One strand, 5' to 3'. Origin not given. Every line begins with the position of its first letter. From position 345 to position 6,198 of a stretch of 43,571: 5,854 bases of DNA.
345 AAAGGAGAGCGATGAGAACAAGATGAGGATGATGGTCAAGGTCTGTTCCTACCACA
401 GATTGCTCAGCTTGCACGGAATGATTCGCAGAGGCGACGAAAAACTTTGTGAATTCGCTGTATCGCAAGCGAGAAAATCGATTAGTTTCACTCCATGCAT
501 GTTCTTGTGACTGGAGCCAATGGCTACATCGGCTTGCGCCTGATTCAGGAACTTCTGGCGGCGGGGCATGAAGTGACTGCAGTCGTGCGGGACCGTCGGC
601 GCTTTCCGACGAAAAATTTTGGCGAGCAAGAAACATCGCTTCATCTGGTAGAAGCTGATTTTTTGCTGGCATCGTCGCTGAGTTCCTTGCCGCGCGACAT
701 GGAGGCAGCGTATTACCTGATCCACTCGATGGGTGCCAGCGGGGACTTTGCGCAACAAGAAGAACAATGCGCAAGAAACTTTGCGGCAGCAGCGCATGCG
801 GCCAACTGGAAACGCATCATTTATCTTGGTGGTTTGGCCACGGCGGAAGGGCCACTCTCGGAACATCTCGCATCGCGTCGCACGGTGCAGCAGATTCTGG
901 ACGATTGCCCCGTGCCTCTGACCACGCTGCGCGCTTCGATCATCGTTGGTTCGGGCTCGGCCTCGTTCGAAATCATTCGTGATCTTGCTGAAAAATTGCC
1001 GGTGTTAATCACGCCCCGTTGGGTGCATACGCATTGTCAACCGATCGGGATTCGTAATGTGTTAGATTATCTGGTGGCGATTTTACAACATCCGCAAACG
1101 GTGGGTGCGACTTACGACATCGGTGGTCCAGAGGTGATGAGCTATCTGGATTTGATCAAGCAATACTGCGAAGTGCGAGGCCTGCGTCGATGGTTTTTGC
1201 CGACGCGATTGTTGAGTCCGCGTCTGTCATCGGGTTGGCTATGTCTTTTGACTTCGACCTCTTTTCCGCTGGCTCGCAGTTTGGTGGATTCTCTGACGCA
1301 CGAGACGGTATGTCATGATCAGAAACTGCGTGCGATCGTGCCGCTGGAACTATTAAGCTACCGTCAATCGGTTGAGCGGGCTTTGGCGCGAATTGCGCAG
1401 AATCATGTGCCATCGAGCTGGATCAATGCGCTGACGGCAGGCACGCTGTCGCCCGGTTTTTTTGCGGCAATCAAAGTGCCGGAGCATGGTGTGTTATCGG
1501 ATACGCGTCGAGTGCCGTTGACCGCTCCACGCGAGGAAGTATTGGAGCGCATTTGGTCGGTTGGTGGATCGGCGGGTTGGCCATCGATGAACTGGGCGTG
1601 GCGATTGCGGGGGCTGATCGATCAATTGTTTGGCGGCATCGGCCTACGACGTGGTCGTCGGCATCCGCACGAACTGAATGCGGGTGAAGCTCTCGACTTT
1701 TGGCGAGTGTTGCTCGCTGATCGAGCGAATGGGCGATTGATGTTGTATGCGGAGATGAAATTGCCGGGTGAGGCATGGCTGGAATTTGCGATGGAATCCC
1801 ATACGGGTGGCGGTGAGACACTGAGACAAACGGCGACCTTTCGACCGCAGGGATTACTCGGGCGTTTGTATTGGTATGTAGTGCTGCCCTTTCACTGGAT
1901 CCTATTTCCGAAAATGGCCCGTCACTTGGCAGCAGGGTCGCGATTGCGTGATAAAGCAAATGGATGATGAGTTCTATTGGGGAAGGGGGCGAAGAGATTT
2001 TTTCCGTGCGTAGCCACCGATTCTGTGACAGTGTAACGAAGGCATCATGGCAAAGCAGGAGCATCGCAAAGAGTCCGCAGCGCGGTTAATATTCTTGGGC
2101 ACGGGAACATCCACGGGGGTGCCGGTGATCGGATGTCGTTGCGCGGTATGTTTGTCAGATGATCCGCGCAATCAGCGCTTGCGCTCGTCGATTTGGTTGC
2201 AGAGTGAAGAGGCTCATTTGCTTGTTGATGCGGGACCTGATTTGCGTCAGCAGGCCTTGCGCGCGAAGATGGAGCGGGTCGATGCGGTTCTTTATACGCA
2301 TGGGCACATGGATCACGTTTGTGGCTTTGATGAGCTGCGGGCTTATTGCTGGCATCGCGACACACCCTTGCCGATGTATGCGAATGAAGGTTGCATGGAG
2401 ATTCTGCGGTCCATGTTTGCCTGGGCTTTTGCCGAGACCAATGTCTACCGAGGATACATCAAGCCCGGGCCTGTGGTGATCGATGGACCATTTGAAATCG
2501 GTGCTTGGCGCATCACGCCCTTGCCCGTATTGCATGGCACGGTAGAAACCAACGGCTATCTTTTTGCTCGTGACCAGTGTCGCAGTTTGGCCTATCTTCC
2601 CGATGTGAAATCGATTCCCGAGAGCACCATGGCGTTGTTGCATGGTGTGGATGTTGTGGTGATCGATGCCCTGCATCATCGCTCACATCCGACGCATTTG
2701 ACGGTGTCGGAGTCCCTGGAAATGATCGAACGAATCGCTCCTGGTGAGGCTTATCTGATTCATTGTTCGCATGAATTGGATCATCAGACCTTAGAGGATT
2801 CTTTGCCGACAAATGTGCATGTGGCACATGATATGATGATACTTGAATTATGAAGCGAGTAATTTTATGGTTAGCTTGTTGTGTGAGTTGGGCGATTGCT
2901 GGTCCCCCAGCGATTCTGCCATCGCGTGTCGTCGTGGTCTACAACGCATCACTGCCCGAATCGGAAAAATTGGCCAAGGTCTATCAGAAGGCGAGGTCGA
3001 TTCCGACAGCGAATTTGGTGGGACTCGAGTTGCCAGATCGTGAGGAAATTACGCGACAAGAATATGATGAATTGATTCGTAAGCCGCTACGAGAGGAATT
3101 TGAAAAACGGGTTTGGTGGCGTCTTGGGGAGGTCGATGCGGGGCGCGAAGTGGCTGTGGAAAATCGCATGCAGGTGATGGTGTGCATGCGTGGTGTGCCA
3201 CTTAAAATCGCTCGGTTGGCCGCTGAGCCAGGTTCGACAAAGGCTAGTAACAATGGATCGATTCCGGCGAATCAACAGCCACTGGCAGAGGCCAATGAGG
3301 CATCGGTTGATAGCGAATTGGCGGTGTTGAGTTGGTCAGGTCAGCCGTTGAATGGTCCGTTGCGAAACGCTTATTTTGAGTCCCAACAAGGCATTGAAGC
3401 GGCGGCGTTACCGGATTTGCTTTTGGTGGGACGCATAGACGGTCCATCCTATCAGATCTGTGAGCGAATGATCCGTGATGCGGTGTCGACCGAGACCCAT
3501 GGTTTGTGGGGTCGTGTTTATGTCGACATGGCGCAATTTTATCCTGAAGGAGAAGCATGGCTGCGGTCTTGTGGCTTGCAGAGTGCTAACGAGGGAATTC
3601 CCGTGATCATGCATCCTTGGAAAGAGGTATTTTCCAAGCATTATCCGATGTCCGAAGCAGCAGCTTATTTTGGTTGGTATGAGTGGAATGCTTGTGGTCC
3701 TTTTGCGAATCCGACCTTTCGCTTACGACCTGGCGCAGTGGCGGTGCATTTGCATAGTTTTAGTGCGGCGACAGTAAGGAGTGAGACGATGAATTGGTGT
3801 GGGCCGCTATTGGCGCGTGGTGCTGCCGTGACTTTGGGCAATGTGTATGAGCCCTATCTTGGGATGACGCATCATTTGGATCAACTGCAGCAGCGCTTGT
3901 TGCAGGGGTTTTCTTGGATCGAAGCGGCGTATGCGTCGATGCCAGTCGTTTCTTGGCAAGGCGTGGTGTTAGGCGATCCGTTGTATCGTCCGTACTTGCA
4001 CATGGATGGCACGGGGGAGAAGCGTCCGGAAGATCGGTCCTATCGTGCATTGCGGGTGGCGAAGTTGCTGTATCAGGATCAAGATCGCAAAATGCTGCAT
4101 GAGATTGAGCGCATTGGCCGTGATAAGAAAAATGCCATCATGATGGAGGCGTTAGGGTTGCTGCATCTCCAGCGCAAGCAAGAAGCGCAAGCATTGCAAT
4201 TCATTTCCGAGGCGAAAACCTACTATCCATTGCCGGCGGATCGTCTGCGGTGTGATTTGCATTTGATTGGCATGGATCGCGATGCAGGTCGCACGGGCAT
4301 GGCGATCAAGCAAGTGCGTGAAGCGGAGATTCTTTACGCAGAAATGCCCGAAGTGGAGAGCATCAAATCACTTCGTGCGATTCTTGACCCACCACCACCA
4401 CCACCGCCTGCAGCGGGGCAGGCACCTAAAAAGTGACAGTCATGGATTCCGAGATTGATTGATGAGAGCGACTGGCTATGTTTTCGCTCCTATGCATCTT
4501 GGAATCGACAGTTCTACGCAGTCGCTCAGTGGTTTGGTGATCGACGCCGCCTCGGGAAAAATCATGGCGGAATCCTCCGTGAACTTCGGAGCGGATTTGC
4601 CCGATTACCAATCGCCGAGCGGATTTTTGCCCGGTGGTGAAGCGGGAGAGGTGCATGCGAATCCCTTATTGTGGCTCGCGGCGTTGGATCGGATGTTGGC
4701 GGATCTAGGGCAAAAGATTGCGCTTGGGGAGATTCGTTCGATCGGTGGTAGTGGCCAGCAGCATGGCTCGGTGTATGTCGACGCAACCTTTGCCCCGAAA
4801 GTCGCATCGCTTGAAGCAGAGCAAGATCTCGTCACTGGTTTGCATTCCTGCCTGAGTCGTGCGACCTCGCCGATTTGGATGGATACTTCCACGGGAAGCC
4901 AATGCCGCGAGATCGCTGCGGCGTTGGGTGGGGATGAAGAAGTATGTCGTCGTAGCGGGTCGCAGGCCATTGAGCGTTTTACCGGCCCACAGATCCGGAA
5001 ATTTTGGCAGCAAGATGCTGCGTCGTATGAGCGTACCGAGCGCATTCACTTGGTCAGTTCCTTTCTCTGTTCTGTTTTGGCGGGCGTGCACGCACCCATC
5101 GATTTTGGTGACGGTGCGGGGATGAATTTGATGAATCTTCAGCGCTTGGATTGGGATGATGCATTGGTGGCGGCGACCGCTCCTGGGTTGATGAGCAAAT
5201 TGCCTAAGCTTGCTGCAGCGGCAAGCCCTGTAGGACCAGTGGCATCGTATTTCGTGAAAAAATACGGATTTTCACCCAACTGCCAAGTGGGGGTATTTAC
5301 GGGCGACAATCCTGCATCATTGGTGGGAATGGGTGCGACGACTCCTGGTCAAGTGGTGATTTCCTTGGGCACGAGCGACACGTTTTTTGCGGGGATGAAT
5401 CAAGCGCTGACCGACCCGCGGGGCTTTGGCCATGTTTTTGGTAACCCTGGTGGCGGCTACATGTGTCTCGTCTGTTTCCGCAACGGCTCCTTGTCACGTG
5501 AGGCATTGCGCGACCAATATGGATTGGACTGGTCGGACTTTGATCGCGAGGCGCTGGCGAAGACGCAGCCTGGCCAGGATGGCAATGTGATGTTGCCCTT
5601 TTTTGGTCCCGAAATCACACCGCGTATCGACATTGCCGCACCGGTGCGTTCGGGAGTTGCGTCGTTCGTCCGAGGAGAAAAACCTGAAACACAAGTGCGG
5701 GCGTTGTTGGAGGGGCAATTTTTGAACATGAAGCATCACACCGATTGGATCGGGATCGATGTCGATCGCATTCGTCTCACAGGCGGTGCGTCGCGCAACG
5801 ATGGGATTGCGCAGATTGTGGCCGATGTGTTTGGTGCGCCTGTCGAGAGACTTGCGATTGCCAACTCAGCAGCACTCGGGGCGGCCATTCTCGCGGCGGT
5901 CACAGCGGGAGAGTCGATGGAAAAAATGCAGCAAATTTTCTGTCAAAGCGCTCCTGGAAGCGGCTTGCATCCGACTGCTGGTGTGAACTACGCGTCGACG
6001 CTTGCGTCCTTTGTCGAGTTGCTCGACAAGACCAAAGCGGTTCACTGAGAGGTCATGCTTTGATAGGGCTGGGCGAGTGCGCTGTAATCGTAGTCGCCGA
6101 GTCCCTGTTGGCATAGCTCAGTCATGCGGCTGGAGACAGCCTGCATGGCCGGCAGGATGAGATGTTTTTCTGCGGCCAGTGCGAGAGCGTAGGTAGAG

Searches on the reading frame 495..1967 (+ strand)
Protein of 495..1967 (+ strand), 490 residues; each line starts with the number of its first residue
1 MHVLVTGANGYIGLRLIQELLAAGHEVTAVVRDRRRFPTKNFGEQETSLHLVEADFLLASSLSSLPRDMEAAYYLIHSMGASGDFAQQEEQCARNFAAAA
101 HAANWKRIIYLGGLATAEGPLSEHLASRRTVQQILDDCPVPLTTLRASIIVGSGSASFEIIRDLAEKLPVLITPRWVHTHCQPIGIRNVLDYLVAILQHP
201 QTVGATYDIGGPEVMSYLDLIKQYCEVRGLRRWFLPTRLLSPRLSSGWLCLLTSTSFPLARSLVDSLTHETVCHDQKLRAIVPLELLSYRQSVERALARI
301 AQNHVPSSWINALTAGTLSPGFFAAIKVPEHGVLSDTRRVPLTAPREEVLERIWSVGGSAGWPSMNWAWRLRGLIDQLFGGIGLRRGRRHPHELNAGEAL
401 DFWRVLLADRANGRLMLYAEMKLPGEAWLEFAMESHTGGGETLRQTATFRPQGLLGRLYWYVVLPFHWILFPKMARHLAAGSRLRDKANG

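Call 30: search_protein_families(library=pfam, proteins=[window:495-1967:+], max_evalue=0.0001)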
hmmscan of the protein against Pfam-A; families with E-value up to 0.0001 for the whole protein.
window:495-1967:+ (490 aa): 5 families
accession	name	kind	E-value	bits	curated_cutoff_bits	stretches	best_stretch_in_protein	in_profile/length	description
PF11066.14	DUF2867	-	9.8e-36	123.6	27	1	334-474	7-142/142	Protein of unknown function (DUF2867)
PF13460.12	NAD_binding_10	-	5.5e-14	52.9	27.2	1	7-121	1-107/184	NAD(P)H-binding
PF01370.27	Epimerase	-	2e-10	40.9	20.9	1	3-113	1-115/240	NAD dependent epimerase/dehydratase family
PF05368.20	NmrA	-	1.6e-09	38.2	27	1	3-151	5-150/298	NmrA-like family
PF16363.11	GDP_Man_Dehyd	-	4.9e-05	23.4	27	1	4-57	1-62/332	GDP-mannose 4,6 dehydratase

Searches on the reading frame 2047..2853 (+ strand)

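Call 30: search_protein_families(library=pfam, proteins=[window:2047-2853:+], max_evalue=0.0001)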
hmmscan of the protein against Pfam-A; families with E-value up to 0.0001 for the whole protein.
window:2047-2853:+ (268 aa): 3 families
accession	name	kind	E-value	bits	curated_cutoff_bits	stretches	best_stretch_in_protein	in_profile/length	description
PF12706.13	Lactamase_B_2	-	2.2e-38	132.3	27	1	58-239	3-199/200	Beta-lactamase superfamily domain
PF00753.33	Lactamase_B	-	1.2e-13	51.9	22.7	1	46-229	6-186/196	Metallo-beta-lactamase superfamily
PF13483.12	Lactamase_B_3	-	4.2e-06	27.3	24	1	47-232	8-153/160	Beta-lactamase superfamily domain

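Call 32: search_protein_families(library=ncbifam, proteins=[window:2047-2853:+], max_evalue=0.00001)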
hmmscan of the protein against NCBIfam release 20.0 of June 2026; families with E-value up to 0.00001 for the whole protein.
window:2047-2853:+ (268 aa): 7 families
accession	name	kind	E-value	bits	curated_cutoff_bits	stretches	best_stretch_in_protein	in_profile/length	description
NF038231.1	MBL_Geo_Pelo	equivalog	2.5e-79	266.4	360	1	14-265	2-248/250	GPMC system MBL fold metallohydrolase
NF002553.0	PRK02113.1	equivalog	6.7e-71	238.6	386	1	13-265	2-249/252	MBL fold metallo-hydrolase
TIGR03307.1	PhnP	equivalog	2.1e-35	122.3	272.25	1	13-265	2-248/249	phosphonate metabolism protein PhnP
NF002558.0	PRK02126.1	subfamily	2.1e-14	53.3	315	1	52-124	24-94/345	ribonuclease Z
TIGR02651.1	RNase_Z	equivalog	1.2e-13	50.9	292.95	1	38-174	10-148/302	ribonuclease Z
TIGR02108.2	PQQ_syn_pqqB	equivalog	5.9e-13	48.9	245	1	14-209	2-217/298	pyrroloquinoline quinone biosynthesis protein PqqB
NF000801.0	PRK00055.1-3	equivalog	3.4e-12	46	252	1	35-177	9-156/307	ribonuclease Z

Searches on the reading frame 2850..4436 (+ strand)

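Call 30: search_protein_families(library=pfam, proteins=[window:2850-4436:+], max_evalue=0.0001)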
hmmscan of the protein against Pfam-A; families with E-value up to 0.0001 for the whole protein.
window:2850-4436:+ (528 aa): 0 families

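Call 32: search_protein_families(library=ncbifam, proteins=[window:2850-4436:+], max_evalue=0.00001)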
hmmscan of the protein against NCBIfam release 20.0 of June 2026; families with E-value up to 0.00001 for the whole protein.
window:2850-4436:+ (528 aa): 1 family
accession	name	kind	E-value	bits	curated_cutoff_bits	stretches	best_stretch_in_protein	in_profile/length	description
TIGR03790.1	TIGR03790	subfamily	6.8e-95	318.2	67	1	26-369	2-316/316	TIGR03790 family protein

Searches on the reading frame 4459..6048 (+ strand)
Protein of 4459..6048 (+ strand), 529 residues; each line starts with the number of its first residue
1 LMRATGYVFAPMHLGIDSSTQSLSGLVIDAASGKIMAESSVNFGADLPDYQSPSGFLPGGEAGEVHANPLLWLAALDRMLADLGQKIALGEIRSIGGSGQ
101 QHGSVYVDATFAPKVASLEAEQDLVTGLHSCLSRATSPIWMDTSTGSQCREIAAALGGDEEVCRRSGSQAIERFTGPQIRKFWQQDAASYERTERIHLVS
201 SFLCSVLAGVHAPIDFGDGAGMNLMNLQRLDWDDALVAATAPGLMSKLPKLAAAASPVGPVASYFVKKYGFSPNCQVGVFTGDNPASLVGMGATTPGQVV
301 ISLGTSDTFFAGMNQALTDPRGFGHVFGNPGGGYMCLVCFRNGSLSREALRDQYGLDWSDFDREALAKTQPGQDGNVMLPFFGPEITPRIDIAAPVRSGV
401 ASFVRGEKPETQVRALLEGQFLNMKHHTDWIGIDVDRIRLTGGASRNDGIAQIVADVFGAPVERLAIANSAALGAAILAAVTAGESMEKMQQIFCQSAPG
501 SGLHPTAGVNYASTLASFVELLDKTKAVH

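Call 30: search_protein_families(library=pfam, proteins=[window:4459-6048:+], max_evalue=0.0001)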
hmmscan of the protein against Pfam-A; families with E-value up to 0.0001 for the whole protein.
window:4459-6048:+ (529 aa): 2 families
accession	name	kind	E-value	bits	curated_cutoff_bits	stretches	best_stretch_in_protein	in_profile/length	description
PF02782.22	FGGY_C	-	5.3e-24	85.5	27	1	300-482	2-197/198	FGGY family of carbohydrate kinases, C-terminal domain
PF00370.27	FGGY_N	-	2.8e-19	70.1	28.8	1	139-290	97-245/245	FGGY family of carbohydrate kinases, N-terminal domain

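Call 32: search_protein_families(library=ncbifam, proteins=[window:4459-6048:+], max_evalue=0.00001)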
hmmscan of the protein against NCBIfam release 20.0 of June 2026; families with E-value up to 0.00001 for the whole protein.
window:4459-6048:+ (529 aa): 11 families
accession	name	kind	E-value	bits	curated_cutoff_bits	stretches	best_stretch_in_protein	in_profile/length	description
TIGR01312.1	XylB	equivalog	1e-64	218.9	380.25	2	139-518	95-476/481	xylulokinase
NF011601.0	PRK15027.1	equivalog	5.4e-22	77.8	912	1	68-490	44-443/484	xylulokinase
TIGR01311.1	glycerol_kin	equivalog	1.1e-19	70.2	590.35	2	350-489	315-457/496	glycerol kinase GlpK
TIGR01314.1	gntK_FGGY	equivalog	1e-18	67.2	648.55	1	139-490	96-456/505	gluconokinase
NF000756.0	PRK00047.1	subfamily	3.3e-18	65.3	498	1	139-484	103-453/502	glycerol kinase GlpK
NF003154.0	PRK04123.1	equivalog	2.3e-16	59.6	428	1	364-485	371-494/554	ribulokinase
NF008187.0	PRK10939.1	equivalog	1.3e-14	53.7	528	1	422-486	398-462/521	autoinducer-2 kinase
TIGR02628.1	fuculo_kin_coli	equivalog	1.7e-11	43.7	470.9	1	181-315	139-270/465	L-fuculokinase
TIGR01234.1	L-ribulokinase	equivalog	7.4e-11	41.5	583.25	1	363-486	363-488/536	ribulokinase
TIGR02627.1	rhamnulo_kin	equivalog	2.8e-07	29.5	527.95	0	140-332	96-280/454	rhamnulokinase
NF007925.0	PRK10640.1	equivalog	3.1e-06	25.9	639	0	142-239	104-199/489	rhamnulokinase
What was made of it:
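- Checked: An FGGY kinase at 4459-6048 is xylulokinase-like and unrelated (call 32).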
